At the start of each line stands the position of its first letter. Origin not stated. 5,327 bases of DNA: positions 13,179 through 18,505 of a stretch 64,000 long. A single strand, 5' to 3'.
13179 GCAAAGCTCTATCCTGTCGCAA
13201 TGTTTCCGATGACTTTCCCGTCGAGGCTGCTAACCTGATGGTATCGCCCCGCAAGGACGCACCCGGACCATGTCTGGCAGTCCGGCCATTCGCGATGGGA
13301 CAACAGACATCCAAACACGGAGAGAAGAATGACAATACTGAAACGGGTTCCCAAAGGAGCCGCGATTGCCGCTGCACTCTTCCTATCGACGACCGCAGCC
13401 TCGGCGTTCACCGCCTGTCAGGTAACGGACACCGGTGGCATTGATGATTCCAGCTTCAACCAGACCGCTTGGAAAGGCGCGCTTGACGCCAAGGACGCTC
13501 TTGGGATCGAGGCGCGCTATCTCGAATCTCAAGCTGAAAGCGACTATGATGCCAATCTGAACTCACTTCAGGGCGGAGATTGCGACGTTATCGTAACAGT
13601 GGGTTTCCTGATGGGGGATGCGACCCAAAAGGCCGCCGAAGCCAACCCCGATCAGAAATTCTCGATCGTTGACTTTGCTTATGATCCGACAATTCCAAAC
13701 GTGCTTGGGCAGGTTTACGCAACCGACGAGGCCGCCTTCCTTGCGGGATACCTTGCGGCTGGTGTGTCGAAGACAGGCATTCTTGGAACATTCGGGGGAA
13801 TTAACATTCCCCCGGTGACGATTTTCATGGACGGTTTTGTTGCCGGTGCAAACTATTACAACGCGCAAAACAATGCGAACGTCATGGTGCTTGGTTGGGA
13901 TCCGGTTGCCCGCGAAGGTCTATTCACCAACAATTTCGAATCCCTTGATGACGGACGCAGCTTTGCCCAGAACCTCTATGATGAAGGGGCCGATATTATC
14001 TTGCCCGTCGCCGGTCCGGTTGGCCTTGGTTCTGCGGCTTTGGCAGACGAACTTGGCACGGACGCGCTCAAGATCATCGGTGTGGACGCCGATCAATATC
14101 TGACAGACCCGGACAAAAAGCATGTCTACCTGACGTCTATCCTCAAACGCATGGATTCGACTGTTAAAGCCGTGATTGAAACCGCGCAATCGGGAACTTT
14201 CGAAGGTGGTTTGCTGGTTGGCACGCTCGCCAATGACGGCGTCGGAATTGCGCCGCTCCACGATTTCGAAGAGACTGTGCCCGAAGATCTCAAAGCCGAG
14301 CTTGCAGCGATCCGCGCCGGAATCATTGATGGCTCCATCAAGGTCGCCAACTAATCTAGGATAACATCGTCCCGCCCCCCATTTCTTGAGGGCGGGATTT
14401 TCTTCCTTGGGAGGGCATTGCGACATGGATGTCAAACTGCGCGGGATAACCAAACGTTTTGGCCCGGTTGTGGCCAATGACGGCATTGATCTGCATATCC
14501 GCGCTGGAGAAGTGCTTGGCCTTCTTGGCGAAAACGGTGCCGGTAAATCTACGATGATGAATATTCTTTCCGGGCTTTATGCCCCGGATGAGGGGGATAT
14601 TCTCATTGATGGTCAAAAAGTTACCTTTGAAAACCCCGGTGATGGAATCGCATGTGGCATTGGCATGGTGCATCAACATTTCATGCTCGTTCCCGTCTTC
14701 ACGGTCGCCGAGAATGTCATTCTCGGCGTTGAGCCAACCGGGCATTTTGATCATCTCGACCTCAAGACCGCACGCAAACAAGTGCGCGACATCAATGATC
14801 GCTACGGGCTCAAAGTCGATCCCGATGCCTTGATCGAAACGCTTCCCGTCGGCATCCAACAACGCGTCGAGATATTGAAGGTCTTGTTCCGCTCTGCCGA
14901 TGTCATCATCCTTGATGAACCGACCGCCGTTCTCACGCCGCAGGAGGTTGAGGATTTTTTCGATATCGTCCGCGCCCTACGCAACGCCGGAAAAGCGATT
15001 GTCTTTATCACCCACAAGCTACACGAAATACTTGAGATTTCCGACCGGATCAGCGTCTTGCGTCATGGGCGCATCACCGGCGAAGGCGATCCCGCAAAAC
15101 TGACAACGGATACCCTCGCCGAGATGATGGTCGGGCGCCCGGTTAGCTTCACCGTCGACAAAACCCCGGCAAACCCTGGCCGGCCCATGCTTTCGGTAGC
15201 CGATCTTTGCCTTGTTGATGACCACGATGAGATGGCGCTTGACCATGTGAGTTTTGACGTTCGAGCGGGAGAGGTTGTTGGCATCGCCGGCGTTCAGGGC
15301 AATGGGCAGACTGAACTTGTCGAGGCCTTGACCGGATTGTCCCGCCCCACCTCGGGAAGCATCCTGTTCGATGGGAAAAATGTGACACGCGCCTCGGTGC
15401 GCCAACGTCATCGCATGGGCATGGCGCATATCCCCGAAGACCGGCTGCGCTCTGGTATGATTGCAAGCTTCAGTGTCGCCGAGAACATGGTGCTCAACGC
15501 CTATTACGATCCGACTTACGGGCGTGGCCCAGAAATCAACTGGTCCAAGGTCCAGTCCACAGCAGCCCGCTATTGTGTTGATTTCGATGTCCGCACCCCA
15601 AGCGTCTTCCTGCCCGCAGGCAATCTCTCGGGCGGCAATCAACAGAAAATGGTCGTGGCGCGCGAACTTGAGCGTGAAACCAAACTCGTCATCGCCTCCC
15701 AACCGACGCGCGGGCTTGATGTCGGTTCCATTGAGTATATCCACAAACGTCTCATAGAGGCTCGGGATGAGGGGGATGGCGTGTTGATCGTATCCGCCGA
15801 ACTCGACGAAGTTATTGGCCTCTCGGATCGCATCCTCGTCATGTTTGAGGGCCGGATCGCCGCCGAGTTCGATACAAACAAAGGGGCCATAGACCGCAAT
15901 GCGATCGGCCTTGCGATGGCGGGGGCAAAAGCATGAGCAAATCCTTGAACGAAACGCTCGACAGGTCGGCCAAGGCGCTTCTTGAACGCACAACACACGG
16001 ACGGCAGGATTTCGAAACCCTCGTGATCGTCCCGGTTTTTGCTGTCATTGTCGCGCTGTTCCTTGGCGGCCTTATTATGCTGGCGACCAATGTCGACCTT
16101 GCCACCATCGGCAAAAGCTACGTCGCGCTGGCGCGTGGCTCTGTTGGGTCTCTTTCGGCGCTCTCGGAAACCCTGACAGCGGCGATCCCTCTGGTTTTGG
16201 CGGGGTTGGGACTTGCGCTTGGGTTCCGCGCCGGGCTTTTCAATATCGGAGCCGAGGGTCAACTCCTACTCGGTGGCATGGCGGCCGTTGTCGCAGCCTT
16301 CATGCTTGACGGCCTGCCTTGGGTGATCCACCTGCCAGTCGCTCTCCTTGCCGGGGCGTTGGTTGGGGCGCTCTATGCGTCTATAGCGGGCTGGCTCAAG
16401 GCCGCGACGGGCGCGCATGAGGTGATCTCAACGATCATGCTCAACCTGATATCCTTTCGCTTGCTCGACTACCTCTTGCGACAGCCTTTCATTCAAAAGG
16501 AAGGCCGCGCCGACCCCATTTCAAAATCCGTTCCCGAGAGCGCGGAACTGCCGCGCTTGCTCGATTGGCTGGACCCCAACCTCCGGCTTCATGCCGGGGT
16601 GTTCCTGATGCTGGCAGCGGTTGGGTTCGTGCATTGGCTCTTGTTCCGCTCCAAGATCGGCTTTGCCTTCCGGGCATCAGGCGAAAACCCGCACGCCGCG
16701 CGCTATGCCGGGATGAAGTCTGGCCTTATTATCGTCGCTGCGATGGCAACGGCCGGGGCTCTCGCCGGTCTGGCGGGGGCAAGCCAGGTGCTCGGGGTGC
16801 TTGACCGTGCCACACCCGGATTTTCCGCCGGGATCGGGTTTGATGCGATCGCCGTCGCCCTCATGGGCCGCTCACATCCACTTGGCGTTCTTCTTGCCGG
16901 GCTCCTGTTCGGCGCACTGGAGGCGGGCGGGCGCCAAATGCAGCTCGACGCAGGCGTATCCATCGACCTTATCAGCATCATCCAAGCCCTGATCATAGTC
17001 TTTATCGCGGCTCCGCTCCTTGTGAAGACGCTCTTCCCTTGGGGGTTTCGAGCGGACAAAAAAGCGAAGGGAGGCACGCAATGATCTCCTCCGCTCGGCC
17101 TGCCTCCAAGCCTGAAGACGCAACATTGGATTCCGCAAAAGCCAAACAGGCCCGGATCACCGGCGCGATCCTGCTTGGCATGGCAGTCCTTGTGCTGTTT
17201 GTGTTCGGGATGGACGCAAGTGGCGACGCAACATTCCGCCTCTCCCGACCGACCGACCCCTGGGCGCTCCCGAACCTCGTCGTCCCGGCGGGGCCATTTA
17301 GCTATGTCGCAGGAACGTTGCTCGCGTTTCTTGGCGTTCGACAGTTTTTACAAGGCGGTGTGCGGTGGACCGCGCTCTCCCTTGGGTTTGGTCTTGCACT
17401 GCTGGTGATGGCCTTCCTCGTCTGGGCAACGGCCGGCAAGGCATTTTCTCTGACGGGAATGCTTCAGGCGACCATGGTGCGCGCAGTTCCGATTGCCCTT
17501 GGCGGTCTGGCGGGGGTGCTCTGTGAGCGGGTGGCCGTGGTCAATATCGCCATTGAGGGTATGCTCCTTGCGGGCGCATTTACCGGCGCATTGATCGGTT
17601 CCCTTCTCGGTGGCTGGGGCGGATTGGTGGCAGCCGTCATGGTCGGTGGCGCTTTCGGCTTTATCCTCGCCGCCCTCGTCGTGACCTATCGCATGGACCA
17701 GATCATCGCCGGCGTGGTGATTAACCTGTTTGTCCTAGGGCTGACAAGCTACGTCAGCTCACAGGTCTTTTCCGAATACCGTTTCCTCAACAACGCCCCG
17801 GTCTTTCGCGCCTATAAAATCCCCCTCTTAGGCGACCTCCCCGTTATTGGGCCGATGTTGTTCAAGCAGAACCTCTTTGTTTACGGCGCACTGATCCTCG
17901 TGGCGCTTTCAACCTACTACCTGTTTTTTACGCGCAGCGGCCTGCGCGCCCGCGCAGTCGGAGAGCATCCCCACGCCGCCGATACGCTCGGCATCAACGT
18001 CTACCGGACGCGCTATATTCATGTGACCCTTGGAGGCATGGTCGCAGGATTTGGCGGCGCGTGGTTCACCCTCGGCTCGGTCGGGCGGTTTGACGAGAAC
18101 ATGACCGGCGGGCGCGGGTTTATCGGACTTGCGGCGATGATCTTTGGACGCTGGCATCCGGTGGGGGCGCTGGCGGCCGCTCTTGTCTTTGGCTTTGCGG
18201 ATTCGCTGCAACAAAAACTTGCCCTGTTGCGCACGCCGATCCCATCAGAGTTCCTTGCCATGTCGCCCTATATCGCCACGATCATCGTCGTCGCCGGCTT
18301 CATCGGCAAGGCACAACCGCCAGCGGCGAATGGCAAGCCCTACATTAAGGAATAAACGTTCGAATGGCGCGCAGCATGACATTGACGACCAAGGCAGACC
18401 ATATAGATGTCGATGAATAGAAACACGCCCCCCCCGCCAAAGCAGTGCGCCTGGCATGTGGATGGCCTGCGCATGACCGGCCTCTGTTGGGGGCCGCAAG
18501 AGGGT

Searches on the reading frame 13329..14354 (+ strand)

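Call 24: search_protein_families(library=pfam, proteins=[window:13329-14354:+])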
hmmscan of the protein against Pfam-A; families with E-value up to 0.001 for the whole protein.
window:13329-14354:+ (341 aa): 1 family
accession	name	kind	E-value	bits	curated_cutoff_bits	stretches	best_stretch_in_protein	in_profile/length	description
PF02608.20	Bmp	-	3.7e-52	177.6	24.1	1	30-314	4-276/301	ABC transporter substrate-binding protein PnrA-like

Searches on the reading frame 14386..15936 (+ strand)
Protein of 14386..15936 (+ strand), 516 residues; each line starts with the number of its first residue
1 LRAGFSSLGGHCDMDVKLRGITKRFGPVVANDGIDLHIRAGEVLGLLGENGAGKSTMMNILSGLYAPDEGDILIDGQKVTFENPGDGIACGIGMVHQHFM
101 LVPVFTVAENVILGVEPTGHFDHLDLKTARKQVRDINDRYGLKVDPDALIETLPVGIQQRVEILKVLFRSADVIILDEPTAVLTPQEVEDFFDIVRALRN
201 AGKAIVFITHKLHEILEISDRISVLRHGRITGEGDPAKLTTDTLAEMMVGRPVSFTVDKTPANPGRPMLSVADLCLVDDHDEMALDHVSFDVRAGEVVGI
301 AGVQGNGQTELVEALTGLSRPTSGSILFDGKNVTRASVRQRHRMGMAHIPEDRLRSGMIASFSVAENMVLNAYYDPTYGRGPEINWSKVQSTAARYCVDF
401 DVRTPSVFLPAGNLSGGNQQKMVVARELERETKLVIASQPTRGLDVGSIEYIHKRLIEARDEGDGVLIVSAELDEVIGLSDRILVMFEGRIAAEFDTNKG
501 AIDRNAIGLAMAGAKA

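Call 24: search_protein_families(library=pfam, proteins=[window:14386-15936:+])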
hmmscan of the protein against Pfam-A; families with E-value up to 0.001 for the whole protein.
window:14386-15936:+ (516 aa): 1 family
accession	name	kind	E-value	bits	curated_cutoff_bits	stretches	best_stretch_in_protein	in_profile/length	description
PF00005.33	ABC_tran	-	2e-50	171.4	25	2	33-181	3-137/137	ABC transporter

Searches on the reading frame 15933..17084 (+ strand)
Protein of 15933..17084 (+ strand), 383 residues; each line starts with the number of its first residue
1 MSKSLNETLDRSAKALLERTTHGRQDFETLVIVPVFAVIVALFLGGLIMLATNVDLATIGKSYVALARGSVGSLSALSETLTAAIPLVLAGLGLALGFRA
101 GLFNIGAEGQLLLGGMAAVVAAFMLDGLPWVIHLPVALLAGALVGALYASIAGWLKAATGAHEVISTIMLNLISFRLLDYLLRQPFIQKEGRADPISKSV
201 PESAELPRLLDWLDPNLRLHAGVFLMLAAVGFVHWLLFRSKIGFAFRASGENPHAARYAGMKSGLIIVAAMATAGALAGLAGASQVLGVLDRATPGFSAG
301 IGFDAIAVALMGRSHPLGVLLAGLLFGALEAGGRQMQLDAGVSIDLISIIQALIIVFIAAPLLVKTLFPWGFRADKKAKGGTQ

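Call 24: search_protein_families(library=pfam, proteins=[window:15933-17084:+])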
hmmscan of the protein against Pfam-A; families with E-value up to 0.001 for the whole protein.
window:15933-17084:+ (383 aa): 1 family
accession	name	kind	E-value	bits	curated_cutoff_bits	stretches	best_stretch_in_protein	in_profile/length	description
PF02653.21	BPD_transp_2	-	5.3e-46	157.4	26.8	1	78-358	3-268/269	Branched-chain amino acid transport system / permease component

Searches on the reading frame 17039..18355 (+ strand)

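Call 3: search_protein_families(library=pfam, proteins=[window:17039-18355:+])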
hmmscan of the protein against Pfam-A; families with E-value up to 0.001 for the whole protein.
window:17039-18355:+ (438 aa): 1 family
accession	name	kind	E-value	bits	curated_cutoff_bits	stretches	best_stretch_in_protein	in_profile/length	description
PF02653.21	BPD_transp_2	-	2.8e-33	115.6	26.8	1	143-394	3-249/269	Branched-chain amino acid transport system / permease component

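Call 4: search_protein_families(library=ncbifam, proteins=[window:17039-18355:+])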
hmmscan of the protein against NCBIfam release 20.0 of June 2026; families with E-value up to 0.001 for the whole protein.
window:17039-18355:+ (438 aa): 4 families
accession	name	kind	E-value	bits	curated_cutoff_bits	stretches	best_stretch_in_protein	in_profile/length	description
NF047928.1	ABC_B6_perm_1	equivalog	2.3e-49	168.2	465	1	138-437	10-308/311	putative B6 ABC transporter permease subunit 1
NF047929.1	ABC_B6_perm_2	equivalog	1.5e-07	30.9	400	1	140-417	44-320/337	putative B6 ABC transporter permease subunit 2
TIGR03409.1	urea_trans_UrtB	equivalog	0.00017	21.3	250.3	1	160-362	23-225/291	urea ABC transporter permease subunit UrtB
NF008630.0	PRK11618.1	equivalog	0.00067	19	363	1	199-346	95-232/331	galactofuranose ABC transporter, permease protein YjfF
